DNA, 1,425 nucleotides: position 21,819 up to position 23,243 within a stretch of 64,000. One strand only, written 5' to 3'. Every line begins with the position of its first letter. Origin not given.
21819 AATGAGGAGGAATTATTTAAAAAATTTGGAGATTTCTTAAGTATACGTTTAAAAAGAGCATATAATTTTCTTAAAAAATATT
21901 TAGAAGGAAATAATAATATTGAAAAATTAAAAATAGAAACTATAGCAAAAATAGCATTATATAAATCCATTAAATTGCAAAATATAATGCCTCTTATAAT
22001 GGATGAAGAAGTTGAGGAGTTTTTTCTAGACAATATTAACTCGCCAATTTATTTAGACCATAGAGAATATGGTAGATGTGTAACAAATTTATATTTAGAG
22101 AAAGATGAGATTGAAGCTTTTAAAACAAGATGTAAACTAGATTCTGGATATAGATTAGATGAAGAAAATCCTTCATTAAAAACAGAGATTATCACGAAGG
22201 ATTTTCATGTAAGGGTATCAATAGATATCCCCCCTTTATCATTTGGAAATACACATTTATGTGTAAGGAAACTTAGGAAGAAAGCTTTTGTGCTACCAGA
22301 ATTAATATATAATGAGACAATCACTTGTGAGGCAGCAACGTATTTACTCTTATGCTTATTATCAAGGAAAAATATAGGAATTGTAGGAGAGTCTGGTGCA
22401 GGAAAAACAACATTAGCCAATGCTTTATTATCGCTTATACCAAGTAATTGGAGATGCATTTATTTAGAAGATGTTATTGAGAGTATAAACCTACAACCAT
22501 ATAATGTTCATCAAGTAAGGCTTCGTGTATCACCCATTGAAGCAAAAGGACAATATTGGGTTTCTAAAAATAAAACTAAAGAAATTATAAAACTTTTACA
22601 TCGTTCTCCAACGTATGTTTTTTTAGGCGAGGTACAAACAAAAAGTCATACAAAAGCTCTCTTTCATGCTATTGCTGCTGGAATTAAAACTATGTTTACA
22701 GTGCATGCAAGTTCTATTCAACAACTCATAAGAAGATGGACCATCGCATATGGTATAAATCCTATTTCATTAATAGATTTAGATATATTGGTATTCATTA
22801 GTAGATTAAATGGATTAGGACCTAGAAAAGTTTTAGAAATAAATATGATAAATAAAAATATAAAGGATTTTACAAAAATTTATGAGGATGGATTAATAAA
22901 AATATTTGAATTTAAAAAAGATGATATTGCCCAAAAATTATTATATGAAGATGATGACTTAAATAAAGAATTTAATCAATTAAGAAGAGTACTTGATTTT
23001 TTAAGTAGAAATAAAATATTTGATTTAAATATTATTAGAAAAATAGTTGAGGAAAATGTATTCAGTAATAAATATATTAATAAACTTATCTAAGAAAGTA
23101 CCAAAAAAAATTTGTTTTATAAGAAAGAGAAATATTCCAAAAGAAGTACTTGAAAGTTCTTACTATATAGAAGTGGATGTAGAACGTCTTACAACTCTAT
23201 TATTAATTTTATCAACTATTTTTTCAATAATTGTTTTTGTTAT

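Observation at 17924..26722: Bacterial-style Tad/Flp type IV filament locus next to a membrane-anchored HerA/VirB4-like ATPase: a candidate undescribed DNA-transfer or secretion machine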

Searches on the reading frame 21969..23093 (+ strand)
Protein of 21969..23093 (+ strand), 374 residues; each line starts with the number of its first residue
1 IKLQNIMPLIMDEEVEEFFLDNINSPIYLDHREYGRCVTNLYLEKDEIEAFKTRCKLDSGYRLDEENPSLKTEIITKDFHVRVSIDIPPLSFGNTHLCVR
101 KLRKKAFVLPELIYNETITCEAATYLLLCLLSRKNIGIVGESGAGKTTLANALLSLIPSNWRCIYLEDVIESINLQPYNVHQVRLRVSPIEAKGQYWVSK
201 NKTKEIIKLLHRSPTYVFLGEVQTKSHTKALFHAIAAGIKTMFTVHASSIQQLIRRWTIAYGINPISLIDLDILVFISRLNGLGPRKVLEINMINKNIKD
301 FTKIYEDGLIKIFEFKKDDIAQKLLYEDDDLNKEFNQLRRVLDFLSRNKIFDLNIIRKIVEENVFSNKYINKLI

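Call 64: search_dna_similar(query=window:21969-23093:+, collection=plasmids, mode=protein, max_rows=25, max_evalue=0.00001)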
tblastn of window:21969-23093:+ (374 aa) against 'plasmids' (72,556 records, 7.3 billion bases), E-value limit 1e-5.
Records with a match: 814; places in all: 909; records where one place covers at least 80% of the query: 128.
Best place of each record, by identity: <60% 814.
By first word of the organism name: Rhizobium 216; Ralstonia 138; Sinorhizobium 83; Xanthomonas 65; Agrobacterium 41; Pseudosulfitobacter 39; Sphingobium 19; Vibrio 16; Burkholderia 14; Azospirillum 13; and 89 more.
By predicted mobility (MOB-suite, as given by PLSDB): non-mobilizable 323; conjugative 311; mobilizable 180.
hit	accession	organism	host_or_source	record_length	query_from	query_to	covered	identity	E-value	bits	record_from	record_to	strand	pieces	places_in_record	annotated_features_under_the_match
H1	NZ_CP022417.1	Pseudosulfitobacter pseudonitzschiae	Skeletonema marinoi strain RO5AC,Cell ...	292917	9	360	94%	26.0%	2e-16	89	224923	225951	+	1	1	CpaF family protein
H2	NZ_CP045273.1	Priestia megaterium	pure culture,Paper surface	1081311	3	316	84%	29.1%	4e-14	81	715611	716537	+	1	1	none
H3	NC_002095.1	Chlorobium limicola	-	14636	1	320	86%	28.3%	1e-14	83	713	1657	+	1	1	CpaF family protein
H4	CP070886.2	Pseudosulfitobacter pseudonitzschiae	Skeletonema costatum,The surface ...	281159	9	363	95%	25.5%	3e-16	88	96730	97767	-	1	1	CpaF family protein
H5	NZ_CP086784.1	Pseudosulfitobacter pseudonitzschiae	Thalassiosira tenera,The surface ...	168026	9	363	95%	25.5%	4e-16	87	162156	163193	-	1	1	CpaF family protein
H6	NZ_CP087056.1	Pseudosulfitobacter pseudonitzschiae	Mediolabrus comicus,The surface ...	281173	9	363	95%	25.5%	4e-16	87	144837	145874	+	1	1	CpaF family protein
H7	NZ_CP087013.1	Pseudosulfitobacter pseudonitzschiae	Mediolabrus comicus,The surface ...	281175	9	363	95%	25.5%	4e-16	87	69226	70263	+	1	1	CpaF family protein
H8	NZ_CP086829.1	Pseudosulfitobacter pseudonitzschiae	Trieres chinensis,The surface seawater ...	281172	9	363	95%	25.5%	5e-16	87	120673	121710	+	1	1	CpaF family protein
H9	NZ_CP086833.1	Pseudosulfitobacter pseudonitzschiae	Trieres chinensis,The surface seawater ...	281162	9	363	95%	25.5%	5e-16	87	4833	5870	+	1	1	CpaF family protein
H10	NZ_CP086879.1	Pseudosulfitobacter pseudonitzschiae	Skeletonema costatum,The surface ...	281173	9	363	95%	25.5%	5e-16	87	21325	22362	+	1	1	CpaF family protein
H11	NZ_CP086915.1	Pseudosulfitobacter pseudonitzschiae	Skeletonema costatum,The surface ...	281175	9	363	95%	25.5%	5e-16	87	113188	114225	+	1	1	CpaF family protein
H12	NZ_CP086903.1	Pseudosulfitobacter pseudonitzschiae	Skeletonema costatum,The surface ...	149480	9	363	95%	25.5%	6e-16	87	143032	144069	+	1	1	CpaF family protein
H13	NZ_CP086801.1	Pseudosulfitobacter pseudonitzschiae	Thalassiosira tenera,The surface ...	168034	9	363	95%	25.5%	7e-16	87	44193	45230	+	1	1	CpaF family protein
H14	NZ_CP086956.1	Pseudosulfitobacter pseudonitzschiae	Skeletonema costatum,The surface ...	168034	9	363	95%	25.5%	7e-16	87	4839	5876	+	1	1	CpaF family protein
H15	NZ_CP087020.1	Pseudosulfitobacter pseudonitzschiae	Mediolabrus comicus,The surface ...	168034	9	363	95%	25.5%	7e-16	87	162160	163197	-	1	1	CpaF family protein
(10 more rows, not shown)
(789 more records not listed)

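Call 65: get_annotated_region(hit=H1, flank=6000)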
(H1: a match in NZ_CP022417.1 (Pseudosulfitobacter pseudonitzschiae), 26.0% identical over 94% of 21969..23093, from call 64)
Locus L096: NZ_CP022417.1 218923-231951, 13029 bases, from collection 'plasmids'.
description: Pseudosulfitobacter pseudonitzschiae strain SMR1 plasmid pSMR1-2, complete sequence
organism: Pseudosulfitobacter pseudonitzschiae (NCBI taxid 1402135)
taxonomy: Bacteria; Pseudomonadota; Alphaproteobacteria; Rhodobacterales; Roseobacteraceae; Pseudosulfitobacter; Pseudosulfitobacter pseudonitzschiae
host: -; source: Skeletonema marinoi strain RO5AC,Cell culture,Top-layer sediments; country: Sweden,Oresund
typing (MOB-suite, as given by PLSDB): mobilizable; replicon rep_cluster_251; relaxase MOBP
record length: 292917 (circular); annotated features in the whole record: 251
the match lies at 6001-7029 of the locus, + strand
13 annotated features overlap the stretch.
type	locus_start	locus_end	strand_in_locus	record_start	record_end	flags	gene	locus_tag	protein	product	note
CDS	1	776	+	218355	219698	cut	-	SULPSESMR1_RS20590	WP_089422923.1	NAD(P)-binding domain-containing protein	-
CDS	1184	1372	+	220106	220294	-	-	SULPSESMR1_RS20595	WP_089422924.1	Flp family type IVb pilin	-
CDS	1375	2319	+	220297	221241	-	cpaB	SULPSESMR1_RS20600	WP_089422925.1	Flp pilus assembly protein CpaB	-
CDS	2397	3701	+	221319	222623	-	-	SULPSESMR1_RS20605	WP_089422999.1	type II and III secretion system protein family protein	-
CDS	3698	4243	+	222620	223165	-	-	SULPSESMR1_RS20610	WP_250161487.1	CpaD family pilus assembly protein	-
CDS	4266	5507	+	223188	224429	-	-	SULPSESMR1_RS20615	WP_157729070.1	hypothetical protein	-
CDS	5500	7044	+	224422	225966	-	-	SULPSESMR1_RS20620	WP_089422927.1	CpaF family protein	-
CDS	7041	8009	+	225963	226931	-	-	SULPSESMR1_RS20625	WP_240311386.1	type II secretion system F family protein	-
CDS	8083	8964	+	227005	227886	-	-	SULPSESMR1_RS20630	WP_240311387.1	type II secretion system F family protein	-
CDS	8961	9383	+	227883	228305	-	-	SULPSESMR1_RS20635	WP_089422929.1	TadE/TadG family type IV pilus assembly protein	-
CDS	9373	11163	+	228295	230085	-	-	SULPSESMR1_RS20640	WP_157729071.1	pilus assembly protein TadG-related protein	-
CDS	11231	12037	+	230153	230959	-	-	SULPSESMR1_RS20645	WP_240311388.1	tetratricopeptide repeat protein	-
CDS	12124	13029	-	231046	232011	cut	-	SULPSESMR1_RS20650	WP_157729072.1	response regulator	GO:0000160 - phosphorelay signal transduction system [Evidence IEA]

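Call 66: get_annotated_region(hit=H3, flank=6000)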
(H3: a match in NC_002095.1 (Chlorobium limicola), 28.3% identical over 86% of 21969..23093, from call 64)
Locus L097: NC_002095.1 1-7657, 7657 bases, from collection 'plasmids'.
description: Chlorobium limicola plasmid pCL1, complete sequence
organism: Chlorobium limicola (NCBI taxid 1092)
taxonomy: Bacteria; Chlorobiota; Chlorobiia; Chlorobiales; Chlorobiaceae; Chlorobium; Chlorobium limicola
host: -; source: -; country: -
typing (MOB-suite, as given by PLSDB): non-mobilizable
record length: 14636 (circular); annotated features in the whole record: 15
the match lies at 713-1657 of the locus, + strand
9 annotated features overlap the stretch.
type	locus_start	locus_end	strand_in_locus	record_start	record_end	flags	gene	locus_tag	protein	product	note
CDS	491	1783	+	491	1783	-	-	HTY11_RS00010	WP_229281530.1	CpaF family protein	-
CDS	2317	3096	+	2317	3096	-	-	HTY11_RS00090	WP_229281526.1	type II secretion system F family protein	-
CDS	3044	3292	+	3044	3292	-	-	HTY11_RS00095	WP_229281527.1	hypothetical protein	-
CDS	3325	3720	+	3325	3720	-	-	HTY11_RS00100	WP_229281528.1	type II secretion system F family protein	-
CDS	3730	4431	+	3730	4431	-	-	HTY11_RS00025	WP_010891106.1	A24 family peptidase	-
CDS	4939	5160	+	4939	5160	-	-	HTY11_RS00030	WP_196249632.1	AbrB/MazE/SpoVT family DNA-binding domain-containing protein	-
CDS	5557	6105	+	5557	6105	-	-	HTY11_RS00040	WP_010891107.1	tyrosine-type recombinase/integrase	GO:0015074 - DNA integration [Evidence IEA]; GO:0006310 - DNA recombination [Evidence IEA]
CDS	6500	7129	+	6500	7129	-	parA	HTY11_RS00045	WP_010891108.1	ParA family partition ATPase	-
CDS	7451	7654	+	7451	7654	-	-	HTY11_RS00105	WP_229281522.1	hypothetical protein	-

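Call 80: search_dna_similar(query=window:21969-23093:+, collection=plasmids, mode=protein, max_rows=40, rows=spread, max_evalue=0.00001)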
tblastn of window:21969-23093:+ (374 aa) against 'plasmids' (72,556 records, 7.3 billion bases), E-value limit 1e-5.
Records with a match: 814; places in all: 909; records where one place covers at least 80% of the query: 128.
Best place of each record, by identity: <60% 814.
By first word of the organism name: Rhizobium 216; Ralstonia 138; Sinorhizobium 83; Xanthomonas 65; Agrobacterium 41; Pseudosulfitobacter 39; Sphingobium 19; Vibrio 16; Burkholderia 14; Azospirillum 13; and 89 more.
By predicted mobility (MOB-suite, as given by PLSDB): non-mobilizable 323; conjugative 311; mobilizable 180.
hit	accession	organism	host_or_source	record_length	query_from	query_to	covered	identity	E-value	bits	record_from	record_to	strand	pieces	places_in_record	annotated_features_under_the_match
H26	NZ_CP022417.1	Pseudosulfitobacter pseudonitzschiae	Skeletonema marinoi strain RO5AC,Cell ...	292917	9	360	94%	26.0%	2e-16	89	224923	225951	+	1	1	CpaF family protein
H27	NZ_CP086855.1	Pseudosulfitobacter pseudonitzschiae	Skeletonema costatum,The surface ...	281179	9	363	95%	25.5%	7e-16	87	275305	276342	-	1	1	CpaF family protein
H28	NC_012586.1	Sinorhizobium fredii NGR234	-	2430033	1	317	85%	26.9%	1e-15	86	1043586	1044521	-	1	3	record has no annotation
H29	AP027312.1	Sphingobium sp. TomMM7A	-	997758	3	317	84%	26.6%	4e-13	79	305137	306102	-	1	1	Flp pilus assembly protein, ATPase CpaF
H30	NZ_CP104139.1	Rhizobium sp. WSM1274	Vicia sp.,cell culture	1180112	1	317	85%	26.3%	7e-15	84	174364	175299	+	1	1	record has no annotation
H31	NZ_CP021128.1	Rhizobium sp. Kim5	Phaseolus vulgaris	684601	1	317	85%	26.3%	1e-14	83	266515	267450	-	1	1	CpaF family protein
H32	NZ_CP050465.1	Vibrio campbellii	single cell,seawater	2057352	3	319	85%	25.2%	7e-19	96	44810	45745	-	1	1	none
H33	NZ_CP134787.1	Vibrio vulnificus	Anguilla bicolor,cell culture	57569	3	318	84%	24.3%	1e-6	58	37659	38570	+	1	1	ATPase, T2SS/T4P/T4SS family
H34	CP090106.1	Sinorhizobium meliloti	Medicago,Cell culture,Plant nodule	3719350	60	295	63%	30.6%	3e-15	85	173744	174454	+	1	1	tadA: Flp pilus assembly complex ATPase component TadA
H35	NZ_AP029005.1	Ralstonia pseudosolanacearum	-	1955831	60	305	66%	29.4%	5e-14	81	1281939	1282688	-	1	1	none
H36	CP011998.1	Ralstonia solanacearum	ginger,cell culture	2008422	60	305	66%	29.4%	5e-14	81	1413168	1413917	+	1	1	pilus assembly protein CpaF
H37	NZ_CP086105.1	Ralstonia sp. RS650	sunflower,cell culture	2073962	60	305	66%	29.4%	5e-14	81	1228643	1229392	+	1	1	none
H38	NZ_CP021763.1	Ralstonia pseudosolanacearum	Solanum lycopersicum,Tomato with ...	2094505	60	305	66%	29.4%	5e-14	81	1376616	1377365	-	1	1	none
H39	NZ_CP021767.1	Ralstonia solanacearum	Solanum lycopersicum,Tomato with ...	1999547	60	305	66%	29.4%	2e-13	79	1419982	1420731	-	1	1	none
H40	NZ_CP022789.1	Ralstonia solanacearum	Solanum tuberosum,single cell,Potato ...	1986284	60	305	66%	29.0%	1e-13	80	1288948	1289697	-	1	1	none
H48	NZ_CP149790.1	Haloterrigena sp. KLK7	cell culture,salt lake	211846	38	277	64%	26.1%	4e-13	78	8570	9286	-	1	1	type II/IV secretion system ATPase subunit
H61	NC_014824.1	Ruminococcus albus 7 = DSM 20455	-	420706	82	263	49%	28.1%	9e-8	62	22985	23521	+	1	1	ATPase, T2SS/T4P/T4SS family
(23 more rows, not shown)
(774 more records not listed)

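Call 81: get_annotated_region(hit=H48, flank=5000)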
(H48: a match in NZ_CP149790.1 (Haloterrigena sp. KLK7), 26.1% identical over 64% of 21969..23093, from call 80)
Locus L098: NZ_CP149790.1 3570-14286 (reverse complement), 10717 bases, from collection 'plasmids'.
description: Haloterrigena sp. KLK7 plasmid unnamed3, complete sequence
organism: Haloterrigena sp. KLK7 (NCBI taxid 3132747)
taxonomy: Archaea; Euryarchaeota; Halobacteria; Halobacteriales; Natrialbaceae; Haloterrigena; Haloterrigena sp. KLK7
host: -; source: cell culture,salt lake; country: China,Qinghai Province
typing (MOB-suite, as given by PLSDB): non-mobilizable
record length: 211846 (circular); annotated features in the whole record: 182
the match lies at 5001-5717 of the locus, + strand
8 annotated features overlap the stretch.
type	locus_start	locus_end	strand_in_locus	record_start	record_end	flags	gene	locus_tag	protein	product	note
CDS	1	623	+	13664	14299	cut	-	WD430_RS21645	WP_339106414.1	helix-turn-helix domain-containing protein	-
CDS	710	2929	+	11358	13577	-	-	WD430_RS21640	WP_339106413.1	AAA family ATPase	-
CDS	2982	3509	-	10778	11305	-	-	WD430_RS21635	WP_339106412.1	hypothetical protein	-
CDS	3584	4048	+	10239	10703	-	-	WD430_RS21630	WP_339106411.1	hypothetical protein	-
CDS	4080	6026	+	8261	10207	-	-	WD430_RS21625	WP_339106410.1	type II/IV secretion system ATPase subunit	-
CDS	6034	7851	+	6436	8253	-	-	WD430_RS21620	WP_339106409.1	secretion system protein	-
CDS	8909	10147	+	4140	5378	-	-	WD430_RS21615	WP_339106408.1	orc1/cdc6 family replication initiation protein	-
CDS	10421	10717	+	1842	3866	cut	-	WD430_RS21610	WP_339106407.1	DEAD/DEAH box helicase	-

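Call 82: get_annotated_region(hit=H31, flank=4000)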
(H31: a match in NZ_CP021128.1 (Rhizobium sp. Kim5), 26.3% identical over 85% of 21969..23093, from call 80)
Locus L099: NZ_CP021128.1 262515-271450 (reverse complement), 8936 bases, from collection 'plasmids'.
description: Rhizobium sp. Kim5 plasmid pRetKim5d, complete sequence
organism: Rhizobium sp. Kim5 (NCBI taxid 2020311)
taxonomy: Bacteria; Pseudomonadota; Alphaproteobacteria; Hyphomicrobiales; Rhizobiaceae; Rhizobium; Rhizobium sp. Kim5
host: -; source: Phaseolus vulgaris; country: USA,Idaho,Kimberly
typing (MOB-suite, as given by PLSDB): conjugative; replicon rep_cluster_841; relaxase MOBQ; mating-pair formation MPF_T
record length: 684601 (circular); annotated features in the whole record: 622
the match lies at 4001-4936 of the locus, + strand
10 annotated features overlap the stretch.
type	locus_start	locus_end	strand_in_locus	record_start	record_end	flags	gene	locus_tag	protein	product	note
CDS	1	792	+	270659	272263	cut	-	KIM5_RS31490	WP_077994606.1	TadE/TadG family type IV pilus assembly protein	-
CDS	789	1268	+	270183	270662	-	-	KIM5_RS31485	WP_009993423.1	TadE/TadG family type IV pilus assembly protein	-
CDS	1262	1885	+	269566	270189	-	-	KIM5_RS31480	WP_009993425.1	TadE/TadG family type IV pilus assembly protein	-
CDS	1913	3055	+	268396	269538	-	-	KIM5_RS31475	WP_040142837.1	pilus assembly protein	-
CDS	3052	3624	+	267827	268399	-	-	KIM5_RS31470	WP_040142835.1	L,D-transpeptidase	GO:0018104 - peptidoglycan-protein cross-linking [Evidence IEA]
CDS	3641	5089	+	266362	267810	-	-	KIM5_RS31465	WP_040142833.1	CpaF family protein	-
CDS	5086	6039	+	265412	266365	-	-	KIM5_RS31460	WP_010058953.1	type II secretion system F family protein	-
CDS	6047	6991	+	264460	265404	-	-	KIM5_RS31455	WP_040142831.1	type II secretion system F family protein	-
CDS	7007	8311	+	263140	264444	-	-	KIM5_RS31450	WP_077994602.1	AAA family ATPase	-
CDS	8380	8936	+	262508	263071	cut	-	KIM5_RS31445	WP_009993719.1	hypothetical protein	-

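Call 83: get_annotated_region(hit=H36, flank=4000)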
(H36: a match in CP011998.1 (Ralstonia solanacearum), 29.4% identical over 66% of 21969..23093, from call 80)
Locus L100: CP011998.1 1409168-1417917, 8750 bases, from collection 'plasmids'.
description: Ralstonia solanacearum strain YC45 plasmid, complete sequence
organism: Ralstonia solanacearum (NCBI taxid 305)
taxonomy: Bacteria; Pseudomonadota; Betaproteobacteria; Burkholderiales; Burkholderiaceae; Ralstonia; Ralstonia solanacearum
host: -; source: ginger,cell culture; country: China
typing (MOB-suite, as given by PLSDB): mobilizable; relaxase MOBP
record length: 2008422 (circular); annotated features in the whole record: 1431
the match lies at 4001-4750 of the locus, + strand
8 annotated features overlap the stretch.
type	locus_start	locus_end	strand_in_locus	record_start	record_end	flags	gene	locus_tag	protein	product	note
CDS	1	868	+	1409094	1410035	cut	-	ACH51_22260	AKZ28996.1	pilus assembly protein CpaB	-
CDS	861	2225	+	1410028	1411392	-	-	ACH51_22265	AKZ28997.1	membrane protein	-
CDS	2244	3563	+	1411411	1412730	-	-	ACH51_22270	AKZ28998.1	pilus assembly protein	-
CDS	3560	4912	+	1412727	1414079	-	-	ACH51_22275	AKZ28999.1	pilus assembly protein CpaF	-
CDS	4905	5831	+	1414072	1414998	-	-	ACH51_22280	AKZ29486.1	membrane protein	-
CDS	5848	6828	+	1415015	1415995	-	-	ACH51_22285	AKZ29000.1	pilus assembly protein TadC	-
CDS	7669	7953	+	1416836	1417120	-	-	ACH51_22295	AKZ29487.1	hypothetical protein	-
CDS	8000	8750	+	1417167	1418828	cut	-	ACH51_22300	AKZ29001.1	membrane protein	-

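Call 84: get_annotated_region(hit=H29, flank=4000)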
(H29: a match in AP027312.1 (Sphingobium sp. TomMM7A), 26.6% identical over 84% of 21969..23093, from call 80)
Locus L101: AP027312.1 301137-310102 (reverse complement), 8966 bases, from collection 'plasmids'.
description: Sphingobium sp. TomMM7A plasmid pTomMM7Aa DNA, complete genome
organism: Sphingobium sp. TomMM7A (NCBI taxid 3028880)
taxonomy: Bacteria; Pseudomonadota; Alphaproteobacteria; Sphingomonadales; Sphingomonadaceae; Sphingobium; Sphingobium sp. TomMM7A
host: -; source: -; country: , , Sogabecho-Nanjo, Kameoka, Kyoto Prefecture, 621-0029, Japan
typing (MOB-suite, as given by PLSDB): non-mobilizable
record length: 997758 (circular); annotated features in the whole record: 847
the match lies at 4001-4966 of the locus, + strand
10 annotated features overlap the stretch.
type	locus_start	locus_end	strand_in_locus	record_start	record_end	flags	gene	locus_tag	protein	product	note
CDS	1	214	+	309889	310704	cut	-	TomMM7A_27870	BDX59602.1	universal stress protein A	-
CDS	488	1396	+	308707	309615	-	-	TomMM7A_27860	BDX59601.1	hypothetical protein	-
CDS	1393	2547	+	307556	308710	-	-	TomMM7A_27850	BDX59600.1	membrane protein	-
CDS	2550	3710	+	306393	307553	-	-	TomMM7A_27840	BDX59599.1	hypothetical protein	-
CDS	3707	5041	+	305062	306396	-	-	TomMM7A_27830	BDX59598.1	Flp pilus assembly protein, ATPase CpaF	-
CDS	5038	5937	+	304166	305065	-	-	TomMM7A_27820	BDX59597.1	hypothetical protein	-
CDS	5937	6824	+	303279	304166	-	-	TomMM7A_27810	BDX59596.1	hypothetical protein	-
CDS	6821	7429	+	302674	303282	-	-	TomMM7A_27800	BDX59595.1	hypothetical protein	-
CDS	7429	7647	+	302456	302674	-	-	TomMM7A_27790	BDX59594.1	hypothetical protein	-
CDS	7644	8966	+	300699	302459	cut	-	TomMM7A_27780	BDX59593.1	hypothetical protein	-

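Call 85: get_annotated_region(hit=H61, flank=4000)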
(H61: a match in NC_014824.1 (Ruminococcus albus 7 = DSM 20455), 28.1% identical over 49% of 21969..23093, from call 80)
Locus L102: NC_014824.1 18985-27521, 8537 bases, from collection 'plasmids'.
description: Ruminococcus albus 7 = DSM 20455 plasmid pRUMAL01, complete sequence
organism: Ruminococcus albus 7 = DSM 20455 (NCBI taxid 697329)
taxonomy: Bacteria; Bacillota; Clostridia; Eubacteriales; Oscillospiraceae; Ruminococcus; Ruminococcus albus; Ruminococcus albus 7 = DSM 20455
host: -; source: -; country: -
typing (MOB-suite, as given by PLSDB): mobilizable; relaxase MOBP
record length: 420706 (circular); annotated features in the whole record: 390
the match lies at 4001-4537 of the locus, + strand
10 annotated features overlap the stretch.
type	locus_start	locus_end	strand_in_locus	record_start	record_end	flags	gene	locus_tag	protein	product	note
CDS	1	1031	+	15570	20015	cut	-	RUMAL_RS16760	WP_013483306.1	serine-rich protein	-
CDS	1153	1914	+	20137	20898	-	-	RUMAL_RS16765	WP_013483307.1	hypothetical protein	-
CDS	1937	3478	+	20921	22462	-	-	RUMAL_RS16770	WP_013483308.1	AAA family ATPase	-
CDS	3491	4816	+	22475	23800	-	-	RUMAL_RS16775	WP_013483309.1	ATPase, T2SS/T4P/T4SS family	-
CDS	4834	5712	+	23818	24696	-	-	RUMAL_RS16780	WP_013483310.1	type II secretion system F family protein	-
CDS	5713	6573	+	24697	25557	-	-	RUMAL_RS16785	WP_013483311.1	type II secretion system F family protein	-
CDS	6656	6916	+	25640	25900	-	-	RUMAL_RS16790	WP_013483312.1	hypothetical protein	-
CDS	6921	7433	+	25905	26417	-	-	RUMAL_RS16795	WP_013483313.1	A24 family peptidase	-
CDS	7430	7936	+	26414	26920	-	-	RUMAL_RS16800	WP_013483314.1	hypothetical protein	-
CDS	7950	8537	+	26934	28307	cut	-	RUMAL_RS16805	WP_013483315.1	hypothetical protein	-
